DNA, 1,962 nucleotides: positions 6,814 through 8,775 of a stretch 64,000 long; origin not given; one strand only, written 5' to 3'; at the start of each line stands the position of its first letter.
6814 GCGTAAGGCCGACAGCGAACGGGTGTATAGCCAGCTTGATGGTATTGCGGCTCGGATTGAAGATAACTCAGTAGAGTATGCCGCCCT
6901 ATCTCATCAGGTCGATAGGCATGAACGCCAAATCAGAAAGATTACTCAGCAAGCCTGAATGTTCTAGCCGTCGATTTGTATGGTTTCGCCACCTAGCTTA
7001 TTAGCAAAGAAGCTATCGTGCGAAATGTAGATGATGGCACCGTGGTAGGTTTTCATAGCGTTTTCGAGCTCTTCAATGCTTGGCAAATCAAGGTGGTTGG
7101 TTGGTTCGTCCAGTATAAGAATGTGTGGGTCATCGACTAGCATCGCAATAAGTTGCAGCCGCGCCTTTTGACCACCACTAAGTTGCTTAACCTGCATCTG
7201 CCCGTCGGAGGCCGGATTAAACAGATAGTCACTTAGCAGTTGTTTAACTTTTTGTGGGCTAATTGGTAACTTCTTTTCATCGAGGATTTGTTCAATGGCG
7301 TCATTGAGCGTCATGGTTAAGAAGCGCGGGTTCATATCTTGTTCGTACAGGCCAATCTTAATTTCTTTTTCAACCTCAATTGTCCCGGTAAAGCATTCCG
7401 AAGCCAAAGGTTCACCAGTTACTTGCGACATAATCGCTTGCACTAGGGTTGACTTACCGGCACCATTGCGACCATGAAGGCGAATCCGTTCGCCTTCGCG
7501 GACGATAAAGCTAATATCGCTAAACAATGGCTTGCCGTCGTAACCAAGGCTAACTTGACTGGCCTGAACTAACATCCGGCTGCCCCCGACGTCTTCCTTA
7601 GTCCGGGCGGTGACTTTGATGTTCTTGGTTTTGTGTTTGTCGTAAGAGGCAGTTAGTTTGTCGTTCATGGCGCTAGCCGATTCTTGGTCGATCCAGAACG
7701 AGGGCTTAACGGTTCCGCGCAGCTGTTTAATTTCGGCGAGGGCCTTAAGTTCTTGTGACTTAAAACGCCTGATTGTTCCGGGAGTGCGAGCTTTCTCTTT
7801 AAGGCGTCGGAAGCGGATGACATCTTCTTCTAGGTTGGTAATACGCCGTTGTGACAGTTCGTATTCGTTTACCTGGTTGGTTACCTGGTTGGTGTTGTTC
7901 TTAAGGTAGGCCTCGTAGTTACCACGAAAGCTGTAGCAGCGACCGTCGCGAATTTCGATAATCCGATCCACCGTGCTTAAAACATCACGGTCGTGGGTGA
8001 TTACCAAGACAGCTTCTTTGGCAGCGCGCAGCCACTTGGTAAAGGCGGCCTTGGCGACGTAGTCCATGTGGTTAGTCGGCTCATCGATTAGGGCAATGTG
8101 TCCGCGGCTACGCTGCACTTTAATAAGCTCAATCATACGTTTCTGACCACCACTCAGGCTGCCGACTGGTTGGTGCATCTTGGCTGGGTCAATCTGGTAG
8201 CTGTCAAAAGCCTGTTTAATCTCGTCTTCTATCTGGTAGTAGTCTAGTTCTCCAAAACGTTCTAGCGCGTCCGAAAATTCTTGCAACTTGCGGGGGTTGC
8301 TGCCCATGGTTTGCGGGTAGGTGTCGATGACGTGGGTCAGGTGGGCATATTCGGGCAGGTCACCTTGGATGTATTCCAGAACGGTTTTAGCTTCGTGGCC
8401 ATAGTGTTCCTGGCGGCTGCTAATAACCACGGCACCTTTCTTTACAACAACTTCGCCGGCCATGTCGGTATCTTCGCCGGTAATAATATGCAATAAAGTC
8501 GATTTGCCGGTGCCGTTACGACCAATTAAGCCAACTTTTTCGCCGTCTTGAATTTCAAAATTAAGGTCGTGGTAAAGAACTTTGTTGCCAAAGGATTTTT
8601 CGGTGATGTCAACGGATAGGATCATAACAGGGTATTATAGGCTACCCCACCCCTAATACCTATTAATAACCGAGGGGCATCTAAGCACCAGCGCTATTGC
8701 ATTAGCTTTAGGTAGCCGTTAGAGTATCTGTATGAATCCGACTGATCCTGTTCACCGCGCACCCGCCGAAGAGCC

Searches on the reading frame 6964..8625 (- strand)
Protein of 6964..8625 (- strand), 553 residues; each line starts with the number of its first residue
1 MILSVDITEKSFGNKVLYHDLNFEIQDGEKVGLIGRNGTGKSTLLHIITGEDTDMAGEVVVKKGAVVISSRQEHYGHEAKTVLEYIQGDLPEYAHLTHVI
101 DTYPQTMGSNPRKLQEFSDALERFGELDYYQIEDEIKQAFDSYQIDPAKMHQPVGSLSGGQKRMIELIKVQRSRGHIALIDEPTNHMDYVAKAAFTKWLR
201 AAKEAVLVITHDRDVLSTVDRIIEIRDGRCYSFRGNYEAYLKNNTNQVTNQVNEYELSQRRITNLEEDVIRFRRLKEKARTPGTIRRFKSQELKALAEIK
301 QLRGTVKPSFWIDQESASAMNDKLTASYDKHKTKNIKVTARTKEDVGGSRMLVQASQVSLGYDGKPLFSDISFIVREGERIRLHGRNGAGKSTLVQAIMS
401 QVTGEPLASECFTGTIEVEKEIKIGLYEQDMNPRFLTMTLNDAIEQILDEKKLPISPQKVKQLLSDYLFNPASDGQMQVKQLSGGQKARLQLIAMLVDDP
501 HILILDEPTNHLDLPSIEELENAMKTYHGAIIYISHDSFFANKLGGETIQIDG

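Call 15: search_protein_families(library=pfam, proteins=[window:6964-8625:-], max_evalue=0.00001)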
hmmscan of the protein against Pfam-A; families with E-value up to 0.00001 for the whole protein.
window:6964-8625:- (553 aa): 9 families
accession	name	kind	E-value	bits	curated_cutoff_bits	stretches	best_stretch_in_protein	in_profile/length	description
PF00005.33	ABC_tran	-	1.7e-45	155.4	25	2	19-185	2-137/137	ABC transporter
PF13304.12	AAA_21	-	8.4e-18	65.9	27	0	465-539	221-301/304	AAA domain, putative AbiEii toxin, Type IV TA system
PF02463.25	SMC_N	-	3.7e-12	46.6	40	0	31-226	27-212/220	RecF/RecN/SMC N terminal domain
PF13476.12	AAA_23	-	2.8e-09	38.3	27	0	384-526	25-165/201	AAA domain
PF13555.12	AAA_29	-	3.3e-09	36.8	27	0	378-404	23-48/61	P-loop containing region of AAA domain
PF12848.13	ABC_tran_Xtn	-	7.5e-08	32.8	25.9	1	223-280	1-58/85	ABC transporter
PF01926.29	MMR_HSR1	-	3.6e-06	27.5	21.9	0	30-53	1-24/113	50S ribosome-binding GTPase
PF00006.31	ATP-synt_ab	-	4.2e-06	27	29.5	0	20-58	6-41/213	ATP synthase alpha/beta family, nucleotide-binding domain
PF00350.29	Dynamin_N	-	9.3e-06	26.2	27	0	31-221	1-147/168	Dynamin family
